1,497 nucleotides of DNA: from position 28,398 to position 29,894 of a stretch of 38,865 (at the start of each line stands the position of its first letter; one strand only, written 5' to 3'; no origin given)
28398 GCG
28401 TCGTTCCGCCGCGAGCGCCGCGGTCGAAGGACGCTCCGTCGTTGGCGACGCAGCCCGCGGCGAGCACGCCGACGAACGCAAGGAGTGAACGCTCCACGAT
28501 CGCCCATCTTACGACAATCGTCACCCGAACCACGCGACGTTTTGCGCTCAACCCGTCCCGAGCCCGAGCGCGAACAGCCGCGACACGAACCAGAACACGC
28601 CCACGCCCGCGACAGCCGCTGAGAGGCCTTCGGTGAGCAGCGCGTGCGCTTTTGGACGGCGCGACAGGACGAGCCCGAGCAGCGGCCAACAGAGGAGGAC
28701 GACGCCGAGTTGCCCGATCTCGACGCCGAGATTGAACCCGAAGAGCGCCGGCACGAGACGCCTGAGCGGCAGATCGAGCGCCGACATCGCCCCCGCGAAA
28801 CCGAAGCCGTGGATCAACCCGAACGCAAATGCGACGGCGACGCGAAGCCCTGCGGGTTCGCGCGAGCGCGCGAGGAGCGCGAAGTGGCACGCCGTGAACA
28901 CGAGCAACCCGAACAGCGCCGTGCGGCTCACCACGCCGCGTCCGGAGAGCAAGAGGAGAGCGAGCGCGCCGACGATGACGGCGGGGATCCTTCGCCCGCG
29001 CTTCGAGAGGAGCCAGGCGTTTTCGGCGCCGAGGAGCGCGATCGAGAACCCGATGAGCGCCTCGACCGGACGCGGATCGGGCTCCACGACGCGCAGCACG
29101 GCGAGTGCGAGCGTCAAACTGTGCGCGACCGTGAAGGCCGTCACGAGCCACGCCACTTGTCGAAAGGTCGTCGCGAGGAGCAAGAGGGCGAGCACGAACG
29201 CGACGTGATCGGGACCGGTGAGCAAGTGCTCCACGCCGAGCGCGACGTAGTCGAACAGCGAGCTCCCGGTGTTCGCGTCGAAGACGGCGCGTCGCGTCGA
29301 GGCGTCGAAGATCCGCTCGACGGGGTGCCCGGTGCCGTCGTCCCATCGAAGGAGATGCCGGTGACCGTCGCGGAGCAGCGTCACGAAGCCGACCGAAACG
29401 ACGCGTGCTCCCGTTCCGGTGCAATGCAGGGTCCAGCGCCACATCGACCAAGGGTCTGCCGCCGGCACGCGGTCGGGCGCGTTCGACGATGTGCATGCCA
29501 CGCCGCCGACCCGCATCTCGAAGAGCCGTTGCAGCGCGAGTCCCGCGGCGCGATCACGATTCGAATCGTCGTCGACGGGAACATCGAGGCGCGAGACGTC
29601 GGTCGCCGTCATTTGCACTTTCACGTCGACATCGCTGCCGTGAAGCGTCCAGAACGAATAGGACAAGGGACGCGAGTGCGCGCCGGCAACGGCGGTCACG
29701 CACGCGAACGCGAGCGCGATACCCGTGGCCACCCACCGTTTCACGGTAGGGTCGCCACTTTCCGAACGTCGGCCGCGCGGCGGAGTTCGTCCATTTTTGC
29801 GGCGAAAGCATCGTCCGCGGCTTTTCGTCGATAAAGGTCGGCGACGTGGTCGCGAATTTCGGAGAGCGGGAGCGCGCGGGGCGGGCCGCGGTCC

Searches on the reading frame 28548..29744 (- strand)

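Call 3: search_protein_families(library=pfam, proteins=[window:28548-29744:-], max_evalue=0.01)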
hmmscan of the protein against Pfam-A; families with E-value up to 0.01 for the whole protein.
window:28548-29744:- (398 aa): 2 families
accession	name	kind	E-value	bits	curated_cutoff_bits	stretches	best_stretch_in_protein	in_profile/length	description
PF13795.12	HupE_UreJ_2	-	1.8e-41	141.9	24.5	2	166-250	1-87/156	HupE / UreJ protein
PF04955.18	HupE_UreJ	-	4.5e-05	23.5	23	1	166-243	21-97/179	HupE / UreJ protein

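Call 4: search_protein_families(library=ncbifam, proteins=[window:28548-29744:-], max_evalue=0.01)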
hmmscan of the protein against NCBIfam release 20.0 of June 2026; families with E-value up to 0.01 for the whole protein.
window:28548-29744:- (398 aa): 0 families
